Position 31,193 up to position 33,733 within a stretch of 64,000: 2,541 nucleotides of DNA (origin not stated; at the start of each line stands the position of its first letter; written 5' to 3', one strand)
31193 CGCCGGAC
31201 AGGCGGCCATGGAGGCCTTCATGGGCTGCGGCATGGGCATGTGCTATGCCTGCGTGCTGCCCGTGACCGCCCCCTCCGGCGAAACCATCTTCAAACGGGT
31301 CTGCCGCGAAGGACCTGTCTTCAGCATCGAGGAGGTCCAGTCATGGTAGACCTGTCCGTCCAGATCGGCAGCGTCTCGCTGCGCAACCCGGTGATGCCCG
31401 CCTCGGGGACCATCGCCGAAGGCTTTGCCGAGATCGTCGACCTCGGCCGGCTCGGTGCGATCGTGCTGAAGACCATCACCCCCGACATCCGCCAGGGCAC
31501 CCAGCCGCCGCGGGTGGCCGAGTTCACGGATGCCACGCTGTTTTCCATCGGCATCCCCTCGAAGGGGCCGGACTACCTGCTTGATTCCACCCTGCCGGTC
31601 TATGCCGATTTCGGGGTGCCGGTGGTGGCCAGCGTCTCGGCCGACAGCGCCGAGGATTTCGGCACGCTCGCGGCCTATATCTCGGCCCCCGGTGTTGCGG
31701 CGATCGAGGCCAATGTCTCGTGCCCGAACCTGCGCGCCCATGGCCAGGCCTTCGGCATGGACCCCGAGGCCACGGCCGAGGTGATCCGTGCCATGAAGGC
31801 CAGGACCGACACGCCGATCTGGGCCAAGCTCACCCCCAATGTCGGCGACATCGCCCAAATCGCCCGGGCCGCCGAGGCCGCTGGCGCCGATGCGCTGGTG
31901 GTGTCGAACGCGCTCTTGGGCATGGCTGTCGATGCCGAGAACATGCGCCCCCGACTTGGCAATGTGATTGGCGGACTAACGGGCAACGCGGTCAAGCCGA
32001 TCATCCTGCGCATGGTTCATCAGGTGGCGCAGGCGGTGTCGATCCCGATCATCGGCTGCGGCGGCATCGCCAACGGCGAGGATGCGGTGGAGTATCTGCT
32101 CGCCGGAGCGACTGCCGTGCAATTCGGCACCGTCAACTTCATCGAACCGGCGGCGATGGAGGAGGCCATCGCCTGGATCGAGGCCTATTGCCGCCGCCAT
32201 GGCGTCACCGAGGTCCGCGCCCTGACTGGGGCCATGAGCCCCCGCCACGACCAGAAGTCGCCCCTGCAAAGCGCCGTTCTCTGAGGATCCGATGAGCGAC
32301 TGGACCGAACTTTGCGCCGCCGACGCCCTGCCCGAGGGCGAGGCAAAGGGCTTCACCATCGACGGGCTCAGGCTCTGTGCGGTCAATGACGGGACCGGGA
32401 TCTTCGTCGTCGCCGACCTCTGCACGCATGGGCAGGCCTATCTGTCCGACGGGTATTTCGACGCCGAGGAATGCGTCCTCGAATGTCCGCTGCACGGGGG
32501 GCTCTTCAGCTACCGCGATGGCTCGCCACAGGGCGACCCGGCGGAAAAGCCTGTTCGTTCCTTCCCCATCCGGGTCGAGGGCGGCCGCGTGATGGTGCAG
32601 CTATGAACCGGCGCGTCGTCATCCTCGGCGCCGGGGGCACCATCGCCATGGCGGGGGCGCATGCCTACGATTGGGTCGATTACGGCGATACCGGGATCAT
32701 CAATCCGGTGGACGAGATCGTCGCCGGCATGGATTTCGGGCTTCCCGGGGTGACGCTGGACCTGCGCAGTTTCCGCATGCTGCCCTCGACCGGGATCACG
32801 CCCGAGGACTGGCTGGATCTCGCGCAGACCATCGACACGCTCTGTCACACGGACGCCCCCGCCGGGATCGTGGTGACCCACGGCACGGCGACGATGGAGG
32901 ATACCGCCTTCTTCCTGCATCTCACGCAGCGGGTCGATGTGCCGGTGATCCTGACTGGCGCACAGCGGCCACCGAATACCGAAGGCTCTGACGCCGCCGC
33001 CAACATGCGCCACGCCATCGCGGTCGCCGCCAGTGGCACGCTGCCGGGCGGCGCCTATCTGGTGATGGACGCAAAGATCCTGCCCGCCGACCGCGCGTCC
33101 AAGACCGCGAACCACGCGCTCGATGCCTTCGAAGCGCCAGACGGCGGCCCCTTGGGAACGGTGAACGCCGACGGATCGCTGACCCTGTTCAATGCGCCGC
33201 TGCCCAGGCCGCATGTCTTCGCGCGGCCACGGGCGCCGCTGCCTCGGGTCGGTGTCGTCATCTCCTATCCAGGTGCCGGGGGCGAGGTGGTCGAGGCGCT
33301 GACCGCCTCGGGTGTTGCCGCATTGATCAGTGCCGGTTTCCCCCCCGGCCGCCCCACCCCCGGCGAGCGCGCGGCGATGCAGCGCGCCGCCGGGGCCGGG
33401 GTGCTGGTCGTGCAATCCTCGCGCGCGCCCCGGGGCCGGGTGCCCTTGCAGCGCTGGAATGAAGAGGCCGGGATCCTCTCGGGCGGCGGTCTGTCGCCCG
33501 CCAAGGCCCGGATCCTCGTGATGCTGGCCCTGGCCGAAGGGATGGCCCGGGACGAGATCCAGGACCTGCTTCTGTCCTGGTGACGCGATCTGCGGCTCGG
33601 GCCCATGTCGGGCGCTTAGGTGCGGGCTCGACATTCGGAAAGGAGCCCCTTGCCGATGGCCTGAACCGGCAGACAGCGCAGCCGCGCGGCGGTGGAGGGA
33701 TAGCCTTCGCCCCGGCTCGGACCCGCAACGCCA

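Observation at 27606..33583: Nine-gene translationally coupled operon places a class-1B dihydroorotate dehydrogenase-like PyrK/PyrD pair among Rieske oxygenase components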

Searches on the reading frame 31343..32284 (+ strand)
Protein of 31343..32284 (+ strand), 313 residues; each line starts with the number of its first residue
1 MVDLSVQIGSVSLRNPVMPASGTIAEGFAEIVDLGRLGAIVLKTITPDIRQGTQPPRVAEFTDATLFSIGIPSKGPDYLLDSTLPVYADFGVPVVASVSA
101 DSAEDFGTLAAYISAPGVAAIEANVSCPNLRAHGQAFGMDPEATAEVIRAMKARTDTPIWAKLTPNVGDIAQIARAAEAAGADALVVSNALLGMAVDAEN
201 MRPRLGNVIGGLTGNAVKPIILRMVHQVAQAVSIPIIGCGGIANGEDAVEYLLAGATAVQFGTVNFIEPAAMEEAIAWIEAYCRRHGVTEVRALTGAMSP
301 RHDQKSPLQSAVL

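Call 3: search_protein_families(library=pfam, proteins=[window:31343-32284:+], max_evalue=0.01)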
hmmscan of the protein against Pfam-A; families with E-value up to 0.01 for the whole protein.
window:31343-32284:+ (313 aa): 6 families
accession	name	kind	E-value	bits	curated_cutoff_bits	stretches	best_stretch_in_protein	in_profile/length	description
PF01180.27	DHO_dh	-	6.3e-62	209.8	27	1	4-276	2-284/291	Dihydroorotate dehydrogenase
PF01207.24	Dus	-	7.5e-08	32.3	20.4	1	110-274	71-226/311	Dihydrouridine synthase (Dus)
PF03060.21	NMO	-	1.3e-07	31.8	28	1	172-263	147-223/331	Nitronate monooxygenase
PF01070.24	FMN_dh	-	5.1e-07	29.5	24.9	1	222-265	260-305/350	FMN-dependent dehydrogenase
PF00977.27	His_biosynth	-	1.4e-06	28.4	23.6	1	218-278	58-118/228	Histidine biosynthesis protein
PF04309.18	G3P_antiterm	-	0.0033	17.3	27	0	220-260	126-166/173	Glycerol-3-phosphate responsive antiterminator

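Call 7: search_protein_families(library=ncbifam, proteins=[window:31343-32284:+], max_evalue=0.01)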
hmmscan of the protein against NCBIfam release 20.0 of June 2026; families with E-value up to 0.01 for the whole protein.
window:31343-32284:+ (313 aa): 28 families (the best 25 are shown)
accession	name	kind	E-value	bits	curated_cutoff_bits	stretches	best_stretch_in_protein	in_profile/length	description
NF005574.0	PRK07259.1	equivalog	1.6e-98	329.4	269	1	2-298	3-302/304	dihydroorotate dehydrogenase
TIGR01037.2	pyrD_sub1_fam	subfamily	1.5e-85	286.9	270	1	4-296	1-297/300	dihydroorotate dehydrogenase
NF041011.1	dihydoor_dh_Arch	equivalog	2.5e-51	174.5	330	1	6-296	1-285/289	dihydroorotate dehydrogenase PyrD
NF006183.0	PRK08318.1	equivalog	7.7e-42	143.5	335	1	1-305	1-326/422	NAD-dependent dihydropyrimidine dehydrogenase subunit PreA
NF002702.0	PRK02506.1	equivalog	1.6e-37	129.3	301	1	1-274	1-284/313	dihydroorotate oxidase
NF005741.0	PRK07565.1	subfamily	6.5e-28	97.8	303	1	1-305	1-313/335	dihydroorotate dehydrogenase-like protein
NF003645.0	PRK05286.1-2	equivalog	1.1e-20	73.9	366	1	4-298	46-354/359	quinone-dependent dihydroorotate dehydrogenase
NF003652.0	PRK05286.2-5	equivalog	1.2e-18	67.4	267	1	4-264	51-324/353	quinone-dependent dihydroorotate dehydrogenase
TIGR01036.1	pyrD_sub2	equivalog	2e-13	49.8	200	1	6-297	48-353/356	dihydroorotate dehydrogenase (quinone)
NF003646.0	PRK05286.1-4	equivalog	2.1e-13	49.8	457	1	6-279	47-336/341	quinone-dependent dihydroorotate dehydrogenase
NF003650.0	PRK05286.2-3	equivalog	1.4e-12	47.2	477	1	105-297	188-387/393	quinone-dependent dihydroorotate dehydrogenase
NF003651.0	PRK05286.2-4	equivalog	1.5e-12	46.8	448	1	11-265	69-341/377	quinone-dependent dihydroorotate dehydrogenase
NF003648.0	PRK05286.2-1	equivalog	1.2e-11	44.1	433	1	101-297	156-354/360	quinone-dependent dihydroorotate dehydrogenase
NF003649.0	PRK05286.2-2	equivalog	2e-10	40.2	505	1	10-296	56-347/351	quinone-dependent dihydroorotate dehydrogenase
NF003644.0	PRK05286.1-1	equivalog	5.2e-10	38.9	418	1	6-261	47-317/336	quinone-dependent dihydroorotate dehydrogenase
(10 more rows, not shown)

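Call 22: search_solved_structures(query=window:31343-32284:+, max_evalue=1e-10, show_alignments=3)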
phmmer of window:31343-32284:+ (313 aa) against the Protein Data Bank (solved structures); distinct sequences matched with E-value up to 1e-10: 54.
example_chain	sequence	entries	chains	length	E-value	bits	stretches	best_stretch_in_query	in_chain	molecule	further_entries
5ue9_A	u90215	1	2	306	3.8e-69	236.7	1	4-291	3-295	Dihydroorotate dehydrogenase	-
1ep1_A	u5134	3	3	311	4.5e-69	236.5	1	4-276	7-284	DIHYDROOROTATE DEHYDROGENASE B (PYRD SUBUNIT)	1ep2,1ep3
5ksw_A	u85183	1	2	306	3.2e-68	233.7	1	4-291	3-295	Dihydroorotate dehydrogenase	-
1gt8_A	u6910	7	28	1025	4.7e-27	98.5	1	39-262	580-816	DIHYDROPYRIMIDINE DEHYDROGENASE | Dihydropyrimidine dehydrogenase [NADP(+)]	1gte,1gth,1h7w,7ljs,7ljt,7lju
1h7x_A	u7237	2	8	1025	9.2e-26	94.3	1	39-262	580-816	DIHYDROPYRIMIDINE DEHYDROGENASE | Dihydropyrimidine dehydrogenase [NADP(+)]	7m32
7m31_A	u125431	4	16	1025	1.2e-25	93.9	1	39-262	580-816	Dihydropyrimidine dehydrogenase [NADP(+)]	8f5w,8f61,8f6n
4wzh_A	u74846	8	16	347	3.1e-23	86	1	5-276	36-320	Dihydroorotate dehydrogenase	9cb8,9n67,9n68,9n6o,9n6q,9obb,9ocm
3oix_A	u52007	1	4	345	3.3e-23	85.9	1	2-268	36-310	Putative dihydroorotate dehydrogenase; dihydroorotate oxidase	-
1jrc_A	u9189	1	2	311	3.4e-23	85.9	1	9-292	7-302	dihydroorotate dehydrogenase A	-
1jub_A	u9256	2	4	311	3.5e-23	85.8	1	9-292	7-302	dihydroorotate dehydrogenase A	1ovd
1dor_A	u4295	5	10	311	4.6e-23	85.4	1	9-292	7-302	DIHYDROOROTATE DEHYDROGENASE A | DIHYDROOROTATE DEHYDROGENASE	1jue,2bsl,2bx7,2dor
1jqv_A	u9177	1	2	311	5.4e-23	85.2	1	9-292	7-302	Dihydroorotate dehydrogenase A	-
1jqx_A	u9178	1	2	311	3.1e-22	82.7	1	9-292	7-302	dihydroorotate dehydrogenase A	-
1jrb_A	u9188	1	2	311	5.8e-22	81.8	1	9-292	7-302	dihydroorotate dehydrogenase A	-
3c61_A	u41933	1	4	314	6e-21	78.5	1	4-276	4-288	Dihydroorotate dehydrogenase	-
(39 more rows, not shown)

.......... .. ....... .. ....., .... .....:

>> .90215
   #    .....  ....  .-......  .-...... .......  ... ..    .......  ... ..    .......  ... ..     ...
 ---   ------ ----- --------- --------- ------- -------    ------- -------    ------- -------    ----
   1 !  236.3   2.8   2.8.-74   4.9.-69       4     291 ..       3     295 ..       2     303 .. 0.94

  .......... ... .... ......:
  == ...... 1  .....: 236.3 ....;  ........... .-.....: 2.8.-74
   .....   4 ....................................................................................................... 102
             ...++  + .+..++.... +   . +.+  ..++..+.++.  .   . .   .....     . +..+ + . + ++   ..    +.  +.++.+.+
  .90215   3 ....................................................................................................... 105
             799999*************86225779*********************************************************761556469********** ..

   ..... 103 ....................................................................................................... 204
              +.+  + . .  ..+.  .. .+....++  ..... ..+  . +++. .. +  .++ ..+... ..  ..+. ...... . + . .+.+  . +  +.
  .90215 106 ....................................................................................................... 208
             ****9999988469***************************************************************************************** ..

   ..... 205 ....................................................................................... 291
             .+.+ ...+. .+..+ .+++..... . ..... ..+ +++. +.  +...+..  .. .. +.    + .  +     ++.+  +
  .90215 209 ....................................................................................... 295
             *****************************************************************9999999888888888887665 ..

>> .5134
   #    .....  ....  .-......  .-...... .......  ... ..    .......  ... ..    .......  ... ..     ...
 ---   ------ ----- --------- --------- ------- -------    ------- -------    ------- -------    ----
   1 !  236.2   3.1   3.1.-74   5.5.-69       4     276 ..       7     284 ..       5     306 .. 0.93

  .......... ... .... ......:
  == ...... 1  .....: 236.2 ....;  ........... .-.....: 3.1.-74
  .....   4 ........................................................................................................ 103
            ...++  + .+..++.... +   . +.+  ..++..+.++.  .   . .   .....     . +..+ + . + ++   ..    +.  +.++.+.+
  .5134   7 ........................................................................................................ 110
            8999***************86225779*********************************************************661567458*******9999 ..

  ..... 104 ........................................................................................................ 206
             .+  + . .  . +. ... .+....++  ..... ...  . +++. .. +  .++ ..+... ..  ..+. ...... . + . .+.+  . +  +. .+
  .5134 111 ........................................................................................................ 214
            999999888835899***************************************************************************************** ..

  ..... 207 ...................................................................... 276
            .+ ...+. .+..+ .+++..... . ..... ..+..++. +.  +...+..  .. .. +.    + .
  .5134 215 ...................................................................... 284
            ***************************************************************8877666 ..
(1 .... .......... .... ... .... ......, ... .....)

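Call 56: search_protein_representatives(protein=window:31343-32284:+)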
Query: 313 residues. Proteins with E-value up to 0.001 (for the whole library): 11197; up to 1e-10: 5096; up to 1e-30: 1077. The best 150 are listed.
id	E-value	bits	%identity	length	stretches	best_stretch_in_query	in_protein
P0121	1.2e-93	330.3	50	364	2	62-259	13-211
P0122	1.9e-86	306.6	49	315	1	1-302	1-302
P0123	2.2e-72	260.5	47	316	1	4-299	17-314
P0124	3.9e-72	259.7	49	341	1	1-258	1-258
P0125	1.5e-71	257.7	44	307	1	2-298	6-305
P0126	2.0e-71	257.4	44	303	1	1-298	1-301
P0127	2.2e-71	257.2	45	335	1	4-298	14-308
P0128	4.2e-71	256.3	46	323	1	5-294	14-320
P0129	2.4e-70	253.8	43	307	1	2-298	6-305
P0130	3.2e-70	253.4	45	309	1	2-302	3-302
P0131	9.5e-70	251.8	46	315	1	2-299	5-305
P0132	1.6e-69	251.1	44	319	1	1-297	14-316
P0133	1.9e-69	250.8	46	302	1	3-298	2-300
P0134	1.9e-68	247.6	42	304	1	5-295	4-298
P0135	5.2e-68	246.1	44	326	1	2-297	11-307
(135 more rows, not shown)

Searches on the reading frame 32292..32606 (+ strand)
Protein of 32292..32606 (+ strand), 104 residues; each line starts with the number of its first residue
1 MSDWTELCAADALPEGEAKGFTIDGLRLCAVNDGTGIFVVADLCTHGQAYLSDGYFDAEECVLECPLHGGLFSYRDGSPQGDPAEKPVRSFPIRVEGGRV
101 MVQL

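Call 3: search_protein_families(library=pfam, proteins=[window:32292-32606:+], max_evalue=0.01)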
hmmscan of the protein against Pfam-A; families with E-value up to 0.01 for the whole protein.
window:32292-32606:+ (104 aa): 2 families
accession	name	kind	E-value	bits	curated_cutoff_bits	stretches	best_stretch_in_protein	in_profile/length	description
PF00355.32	Rieske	-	6.3e-16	58.5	20.3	1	4-92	2-88/88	Rieske [2Fe-2S] domain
PF13806.12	Rieske_2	-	3.7e-11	43.3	27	1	3-103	1-104/104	Rieske-like [2Fe-2S] domain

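Call 7: search_protein_families(library=ncbifam, proteins=[window:32292-32606:+], max_evalue=0.01)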
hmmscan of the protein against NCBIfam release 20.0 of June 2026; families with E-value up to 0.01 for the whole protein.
window:32292-32606:+ (104 aa): 5 families
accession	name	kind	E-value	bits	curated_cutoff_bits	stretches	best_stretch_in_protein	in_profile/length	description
NF041683.1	ant_diox_AndAb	equivalog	6.9e-26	90.4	150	1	3-103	1-99/100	anthranilate 1,2-dioxygenase ferredoxin subunit AndAb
NF007422.0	PRK09965.1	equivalog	1.5e-22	79.6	113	1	7-104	6-100/106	bifunctional 3-phenylpropionate/cinnamic acid dioxygenase ferredoxin subunit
NF042948.2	3PPDioc_HcaC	equivalog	4e-20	72.1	150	1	7-104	6-102/105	3-phenylpropionate/cinnamic acid dioxygenase ferredoxin subunit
TIGR02377.1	MocE_fam_FeS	subfamily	6.9e-16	58.1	136.15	1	3-104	1-101/101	MocE family 2Fe-2S type ferredoxin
TIGR02378.1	nirD_assim_sml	equivalog_domain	2.8e-09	37.1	74.65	1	4-103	2-104/105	nitrite reductase small subunit NirD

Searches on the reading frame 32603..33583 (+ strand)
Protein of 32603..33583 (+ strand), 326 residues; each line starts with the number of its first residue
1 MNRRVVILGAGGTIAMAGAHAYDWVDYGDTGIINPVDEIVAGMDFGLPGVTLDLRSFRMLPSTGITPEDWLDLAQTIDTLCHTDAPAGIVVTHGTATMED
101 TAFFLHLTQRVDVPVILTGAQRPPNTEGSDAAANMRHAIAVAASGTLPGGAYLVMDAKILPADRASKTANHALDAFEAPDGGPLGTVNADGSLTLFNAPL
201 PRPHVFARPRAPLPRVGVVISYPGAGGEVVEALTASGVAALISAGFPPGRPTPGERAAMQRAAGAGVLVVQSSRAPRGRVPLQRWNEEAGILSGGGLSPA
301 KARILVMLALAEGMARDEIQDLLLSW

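Call 3: search_protein_families(library=pfam, proteins=[window:32603-33583:+], max_evalue=0.01)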
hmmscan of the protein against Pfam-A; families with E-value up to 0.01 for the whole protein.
window:32603-33583:+ (326 aa): 2 families
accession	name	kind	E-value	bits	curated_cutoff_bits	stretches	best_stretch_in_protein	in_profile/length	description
PF00710.25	Asparaginase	-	1e-44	152.8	22.5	1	4-192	1-184/193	Asparaginase, N-terminal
PF17763.6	Asparaginase_C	-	1.9e-22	79.8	34.6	1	215-322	1-113/114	Glutaminase/Asparaginase C-terminal domain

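Call 7: search_protein_families(library=ncbifam, proteins=[window:32603-33583:+], max_evalue=0.01)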
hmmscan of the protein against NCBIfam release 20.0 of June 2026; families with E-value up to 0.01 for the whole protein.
window:32603-33583:+ (326 aa): 6 families
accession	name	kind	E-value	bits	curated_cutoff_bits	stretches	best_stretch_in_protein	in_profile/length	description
TIGR00520.1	asnASE_II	subfamily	5.5e-52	176.8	314.3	1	5-322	27-348/352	type II asparaginase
NF008304.0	PRK11096.1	equivalog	7.9e-43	146.3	506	1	5-323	26-345/348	L-asparaginase 2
TIGR00519.1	asnASE_I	subfamily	3.3e-31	108.5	260.5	1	4-286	3-285/337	type I asparaginase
NF003217.0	PRK04183.1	equivalog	1.1e-26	93.5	310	1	3-323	76-403/420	Glu-tRNA(Gln) amidotransferase subunit GatD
TIGR02153.1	gatD_arch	equivalog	4.5e-25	88.2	324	1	3-323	63-391/405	Glu-tRNA(Gln) amidotransferase subunit GatD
NF006998.0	PRK09461.1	equivalog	1.4e-21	77.1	376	1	58-321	56-324/337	asparaginase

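Call 15: search_solved_structures(query=window:32603-33583:+, max_evalue=0.001)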
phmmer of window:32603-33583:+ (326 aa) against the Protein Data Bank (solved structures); distinct sequences matched with E-value up to 0.001: 89 (the best 60 are shown).
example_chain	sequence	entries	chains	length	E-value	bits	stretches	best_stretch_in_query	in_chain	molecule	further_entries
6syh_A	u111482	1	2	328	5e-42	147.6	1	4-323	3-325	L-asparaginase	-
1wsa_A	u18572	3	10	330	5.4e-42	147.5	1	4-323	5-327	ASPARAGINE AMIDOHYDROLASE | L-asparaginase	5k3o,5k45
6rud_A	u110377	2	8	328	5.9e-42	147.3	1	4-323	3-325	L-asparaginase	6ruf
5k4g_A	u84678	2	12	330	6.7e-41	143.9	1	4-323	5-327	L-asparaginase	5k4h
6rue_D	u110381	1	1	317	5.7e-40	140.8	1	37-323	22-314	L-asparaginase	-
6rue_A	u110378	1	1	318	7.6e-40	140.4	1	36-323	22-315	L-asparaginase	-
6rue_C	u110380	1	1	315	1.2e-39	139.8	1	50-323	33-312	L-asparaginase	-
6rue_B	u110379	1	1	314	1.4e-39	139.6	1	50-323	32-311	L-asparaginase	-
3nxk_A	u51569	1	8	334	6.3e-38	134.1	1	3-324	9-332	Cytoplasmic L-asparaginase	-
1djo_A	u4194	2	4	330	3e-36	128.6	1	4-322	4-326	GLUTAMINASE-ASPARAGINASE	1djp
1ihd_A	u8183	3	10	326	3.2e-36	128.5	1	5-322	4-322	L-asparaginase II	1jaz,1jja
4pga_A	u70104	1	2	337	3.2e-36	128.5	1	4-322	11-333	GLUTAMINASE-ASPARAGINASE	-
5mq5_A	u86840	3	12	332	4e-36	128.2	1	5-322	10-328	L-asparaginase 2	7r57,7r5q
1nns_A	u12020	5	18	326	4.4e-36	128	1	5-322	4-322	L-asparaginase II | L-asparaginase 2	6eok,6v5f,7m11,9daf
6nxb_A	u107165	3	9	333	4.5e-36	128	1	5-322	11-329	L-asparaginase 2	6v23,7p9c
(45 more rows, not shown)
